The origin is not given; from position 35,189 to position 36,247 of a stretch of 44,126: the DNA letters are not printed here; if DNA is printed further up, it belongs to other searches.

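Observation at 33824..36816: Three-gene isoprenoid-end-modifying module in a reduced genome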

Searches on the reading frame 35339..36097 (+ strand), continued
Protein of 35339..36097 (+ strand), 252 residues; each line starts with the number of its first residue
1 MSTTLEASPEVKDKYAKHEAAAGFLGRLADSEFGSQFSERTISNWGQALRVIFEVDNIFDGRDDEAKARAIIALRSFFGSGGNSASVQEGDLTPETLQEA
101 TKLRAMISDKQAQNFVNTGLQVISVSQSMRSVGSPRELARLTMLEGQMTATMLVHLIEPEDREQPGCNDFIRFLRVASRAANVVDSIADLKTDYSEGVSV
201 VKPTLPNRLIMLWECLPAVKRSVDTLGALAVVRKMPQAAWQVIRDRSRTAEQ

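Call 69: find_encoding_contigs(protein=P0161, flank=6000, max_places=1)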
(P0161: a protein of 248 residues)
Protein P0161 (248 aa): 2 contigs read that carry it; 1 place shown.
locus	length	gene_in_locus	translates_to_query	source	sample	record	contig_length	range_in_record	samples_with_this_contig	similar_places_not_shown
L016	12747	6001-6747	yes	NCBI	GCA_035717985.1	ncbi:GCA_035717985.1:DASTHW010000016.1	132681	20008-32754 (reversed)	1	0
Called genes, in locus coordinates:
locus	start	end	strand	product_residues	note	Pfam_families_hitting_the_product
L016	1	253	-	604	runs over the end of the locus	PF26549:Tricorn_N, PF02129:Peptidase_S15 (faint), PF00326:Peptidase_S9, PF01738:DLH (weak), PF20434:BD-FAE (weak)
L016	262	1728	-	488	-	PF00749:tRNA-synt_1c, PF19269:Anticodon_2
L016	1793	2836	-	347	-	PF14285:DUF4367 (weak)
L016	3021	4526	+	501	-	PF08308:PEGA (weak)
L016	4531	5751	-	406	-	PF04203:Sortase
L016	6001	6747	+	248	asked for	-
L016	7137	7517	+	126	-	PF18916:Lycopene_cyc (weak)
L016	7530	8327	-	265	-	PF01256:Carb_kinase (weak)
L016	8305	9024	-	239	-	PF00702:Hydrolase, PF08282:Hydrolase_3 (faint), PF12710:HAD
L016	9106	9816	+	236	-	PF03193:RsgA_GTPase (weak), PF02463:SMC_N (weak), PF00005:ABC_tran, PF13304:AAA_21 (weak)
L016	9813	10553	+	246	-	PF01061:ABC2_membrane, PF12698:ABC2_membrane_3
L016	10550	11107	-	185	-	-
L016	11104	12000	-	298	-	PF03372:Exo_endo_phos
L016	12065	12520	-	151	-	PF01668:SmpB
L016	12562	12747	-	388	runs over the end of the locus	PF02449:Glyco_hydro_42 (faint)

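Call 70: find_encoding_contigs(protein=P0166, flank=6000, max_places=1)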
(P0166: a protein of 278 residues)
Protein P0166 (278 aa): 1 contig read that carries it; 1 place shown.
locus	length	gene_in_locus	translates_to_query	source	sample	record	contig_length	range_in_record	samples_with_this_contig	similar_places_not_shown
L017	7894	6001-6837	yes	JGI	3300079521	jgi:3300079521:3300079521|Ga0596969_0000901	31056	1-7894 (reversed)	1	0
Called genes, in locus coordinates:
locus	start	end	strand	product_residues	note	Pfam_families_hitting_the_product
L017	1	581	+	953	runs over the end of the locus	PF26449:DUF8128, PF02534:T4SS-DNA_transf (faint), PF13401:AAA_22 (faint)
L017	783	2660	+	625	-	PF02518:HATPase_c, PF00204:DNA_gyraseB, PF01751:Toprim, PF00986:DNA_gyraseB_C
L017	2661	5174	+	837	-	PF00521:DNA_topoisoIV, PF03989:DNA_gyraseA_C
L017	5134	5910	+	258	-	PF03009:GDPD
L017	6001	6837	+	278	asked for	-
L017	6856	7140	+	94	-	-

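Call 71: find_encoding_contigs(protein=P0167, flank=6000, max_places=1)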
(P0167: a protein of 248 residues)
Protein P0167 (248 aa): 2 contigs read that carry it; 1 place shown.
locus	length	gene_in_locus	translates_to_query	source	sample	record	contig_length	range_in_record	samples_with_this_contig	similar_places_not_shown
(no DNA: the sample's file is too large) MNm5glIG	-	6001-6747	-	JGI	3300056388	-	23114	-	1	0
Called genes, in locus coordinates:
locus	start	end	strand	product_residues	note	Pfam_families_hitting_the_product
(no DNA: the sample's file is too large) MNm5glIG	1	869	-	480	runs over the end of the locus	PF00749:tRNA-synt_1c, PF19269:Anticodon_2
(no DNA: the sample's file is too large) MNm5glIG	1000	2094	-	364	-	PF14285:DUF4367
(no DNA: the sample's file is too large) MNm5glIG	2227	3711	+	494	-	PF08308:PEGA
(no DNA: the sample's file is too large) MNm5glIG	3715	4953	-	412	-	PF04203:Sortase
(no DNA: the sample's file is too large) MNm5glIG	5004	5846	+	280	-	PF01040:UbiA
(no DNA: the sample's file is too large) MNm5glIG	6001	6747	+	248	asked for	-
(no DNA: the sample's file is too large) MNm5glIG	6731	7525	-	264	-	-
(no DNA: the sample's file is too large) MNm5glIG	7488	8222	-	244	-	PF00702:Hydrolase, PF12710:HAD, PF13419:HAD_2 (faint), PF08282:Hydrolase_3 (weak)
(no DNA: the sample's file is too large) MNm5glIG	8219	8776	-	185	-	-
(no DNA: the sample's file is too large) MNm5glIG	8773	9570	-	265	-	PF03372:Exo_endo_phos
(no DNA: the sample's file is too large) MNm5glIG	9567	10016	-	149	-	PF01668:SmpB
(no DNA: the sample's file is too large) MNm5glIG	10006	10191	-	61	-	-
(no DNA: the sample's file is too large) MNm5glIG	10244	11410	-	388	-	PF02449:Glyco_hydro_42 (faint)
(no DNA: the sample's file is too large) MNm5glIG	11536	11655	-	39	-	-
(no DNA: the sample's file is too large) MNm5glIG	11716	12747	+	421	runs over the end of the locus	PF13439:Glyco_transf_4, PF13579:Glyco_trans_4_4 (weak), PF00534:Glycos_transf_1, PF13692:Glyco_trans_1_4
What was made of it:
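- UbiA lies next to gene 2 in another relative (call 71). The P0167 contig has UbiA and gene 2 but no cyclase-domain gene (call 71).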

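Call 79: find_related_loci(query=A6, collection=metagenome_contigs, flank=6000)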
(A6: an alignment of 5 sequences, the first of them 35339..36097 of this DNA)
Query A6 (252 aa) in metagenome_contigs; peptide patterns used: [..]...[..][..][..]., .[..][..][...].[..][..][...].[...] (x = any residue, [..] = any of these).
184 stretches matched a pattern; 1 encode a relative of the query (tblastn E <= 1e-3); 1 distinct loci.
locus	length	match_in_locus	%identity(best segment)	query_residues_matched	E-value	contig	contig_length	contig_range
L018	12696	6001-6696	36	13-249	2e-47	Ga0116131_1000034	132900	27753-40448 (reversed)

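Call 81: find_encoding_contigs(protein=P0309, flank=7000, max_places=3)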
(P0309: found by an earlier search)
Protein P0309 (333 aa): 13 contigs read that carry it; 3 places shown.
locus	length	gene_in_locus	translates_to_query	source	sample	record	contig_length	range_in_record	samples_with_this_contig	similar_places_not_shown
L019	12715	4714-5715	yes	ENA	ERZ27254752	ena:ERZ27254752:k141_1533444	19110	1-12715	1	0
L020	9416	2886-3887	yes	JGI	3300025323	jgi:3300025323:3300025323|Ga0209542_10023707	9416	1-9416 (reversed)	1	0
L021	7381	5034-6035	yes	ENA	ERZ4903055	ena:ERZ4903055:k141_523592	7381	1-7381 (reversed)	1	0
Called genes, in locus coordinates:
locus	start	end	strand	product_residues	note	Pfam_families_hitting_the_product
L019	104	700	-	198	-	-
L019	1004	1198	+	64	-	-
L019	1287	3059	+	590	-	PF09972:DUF2207, PF20990:DUF2207_C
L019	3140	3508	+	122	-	-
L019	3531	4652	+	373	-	PF01207:Dus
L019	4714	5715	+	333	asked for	-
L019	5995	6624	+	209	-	-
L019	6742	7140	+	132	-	PF04977:DivIC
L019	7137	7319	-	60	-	-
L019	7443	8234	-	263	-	PF00106:adh_short, PF08659:KR, PF13561:adh_short_C2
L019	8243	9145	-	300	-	PF13304:AAA_21 (faint), PF00005:ABC_tran, PF02463:SMC_N (weak)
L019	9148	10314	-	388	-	PF12704:MacB_PCD, PF02687:FtsX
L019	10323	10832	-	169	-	PF12724:Flavodoxin_5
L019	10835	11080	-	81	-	PF04024:PspC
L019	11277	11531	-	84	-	PF18905:DUF5661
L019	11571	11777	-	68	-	-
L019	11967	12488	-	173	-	PF20603:Bact_hydrolase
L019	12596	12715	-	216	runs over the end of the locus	PF00027:cNMP_binding, PF13545:HTH_Crp_2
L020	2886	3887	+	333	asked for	-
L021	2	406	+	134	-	?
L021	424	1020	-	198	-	-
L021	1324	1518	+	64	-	-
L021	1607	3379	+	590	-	PF09972:DUF2207, PF20990:DUF2207_C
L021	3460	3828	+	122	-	-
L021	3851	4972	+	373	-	PF01207:Dus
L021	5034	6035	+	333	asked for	-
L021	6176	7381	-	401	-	?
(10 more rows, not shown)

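Call 94: search_protein_families(library=padloc, proteins=[window:35339-36097:+], max_evalue=0.01)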
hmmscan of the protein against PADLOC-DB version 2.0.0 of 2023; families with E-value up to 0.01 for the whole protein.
window:35339-36097:+ (252 aa): 0 families

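Call 95: search_protein_families(library=pfam, proteins=[L016:6803-7135:+, L016:7137-7517:+, L006:2-436:+], max_evalue=0.01)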
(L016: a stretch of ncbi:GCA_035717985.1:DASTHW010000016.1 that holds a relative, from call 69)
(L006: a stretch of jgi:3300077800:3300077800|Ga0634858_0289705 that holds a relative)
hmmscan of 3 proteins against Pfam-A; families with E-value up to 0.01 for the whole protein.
L016:6803-7135:+ (110 aa): 1 family
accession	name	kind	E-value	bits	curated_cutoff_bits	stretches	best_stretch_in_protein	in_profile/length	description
PF18916.5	Lycopene_cyc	-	2.3e-05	25.3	27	1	10-97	3-89/92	Lycopene cyclase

L016:7137-7517:+ (126 aa): 1 family
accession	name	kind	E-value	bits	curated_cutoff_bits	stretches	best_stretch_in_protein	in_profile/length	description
PF18916.5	Lycopene_cyc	-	2.4e-06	28.4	27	1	7-86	2-81/92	Lycopene cyclase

L006:2-436:+ (144 aa): 3 families
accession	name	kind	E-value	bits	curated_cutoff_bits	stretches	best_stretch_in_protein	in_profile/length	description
PF13489.12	Methyltransf_23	-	1.4e-05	25.3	27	1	4-73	95-162/164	Methyltransferase domain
PF13847.12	Methyltransf_31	-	0.00073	19.7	27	1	2-69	86-145/145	Methyltransferase domain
PF00891.24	Methyltransf_2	-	0.004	16.9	22.3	1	9-70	148-209/210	O-methyltransferase domain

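Call 97: list_cluster_members(proteins=[P0171, P0172, P0173, P0174, P0176, P0177, P0178, P0186, P0210, P0240])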
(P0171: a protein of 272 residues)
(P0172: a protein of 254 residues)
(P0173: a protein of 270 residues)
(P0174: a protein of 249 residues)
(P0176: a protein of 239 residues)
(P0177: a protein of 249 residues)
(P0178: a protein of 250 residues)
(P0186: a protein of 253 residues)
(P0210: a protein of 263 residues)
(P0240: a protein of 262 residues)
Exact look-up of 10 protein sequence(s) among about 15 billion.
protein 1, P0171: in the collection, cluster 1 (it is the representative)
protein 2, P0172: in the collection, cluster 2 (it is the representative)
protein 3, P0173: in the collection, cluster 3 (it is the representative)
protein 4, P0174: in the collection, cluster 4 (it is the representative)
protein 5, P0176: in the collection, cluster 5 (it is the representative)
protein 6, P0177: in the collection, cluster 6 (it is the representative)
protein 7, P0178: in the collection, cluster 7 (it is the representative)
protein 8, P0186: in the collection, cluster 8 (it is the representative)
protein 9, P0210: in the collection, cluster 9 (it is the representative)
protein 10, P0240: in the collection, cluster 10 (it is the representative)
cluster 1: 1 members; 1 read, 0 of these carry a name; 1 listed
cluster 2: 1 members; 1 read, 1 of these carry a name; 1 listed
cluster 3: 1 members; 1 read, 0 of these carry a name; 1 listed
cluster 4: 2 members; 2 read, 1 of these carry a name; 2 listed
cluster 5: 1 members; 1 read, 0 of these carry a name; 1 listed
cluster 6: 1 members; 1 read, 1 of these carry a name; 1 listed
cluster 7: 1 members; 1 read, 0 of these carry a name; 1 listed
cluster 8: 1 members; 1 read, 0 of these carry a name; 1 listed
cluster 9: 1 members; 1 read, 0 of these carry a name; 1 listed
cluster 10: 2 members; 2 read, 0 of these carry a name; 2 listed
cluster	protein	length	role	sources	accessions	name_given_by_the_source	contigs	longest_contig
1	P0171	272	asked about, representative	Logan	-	-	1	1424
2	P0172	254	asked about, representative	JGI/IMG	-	hypothetical protein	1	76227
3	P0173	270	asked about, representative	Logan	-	-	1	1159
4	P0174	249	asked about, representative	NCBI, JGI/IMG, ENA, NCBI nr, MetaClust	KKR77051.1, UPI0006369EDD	MAG: hypothetical protein UU21_C0001G0105 [Candidatus Levybacteria bacterium ... | status=active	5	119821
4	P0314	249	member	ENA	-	-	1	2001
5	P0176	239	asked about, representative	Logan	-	-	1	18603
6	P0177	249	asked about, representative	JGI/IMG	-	hypothetical protein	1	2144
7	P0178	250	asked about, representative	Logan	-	-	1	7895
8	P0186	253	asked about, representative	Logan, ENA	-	-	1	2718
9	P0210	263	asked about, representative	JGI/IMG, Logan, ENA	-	-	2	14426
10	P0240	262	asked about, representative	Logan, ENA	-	-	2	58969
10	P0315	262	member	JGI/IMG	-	-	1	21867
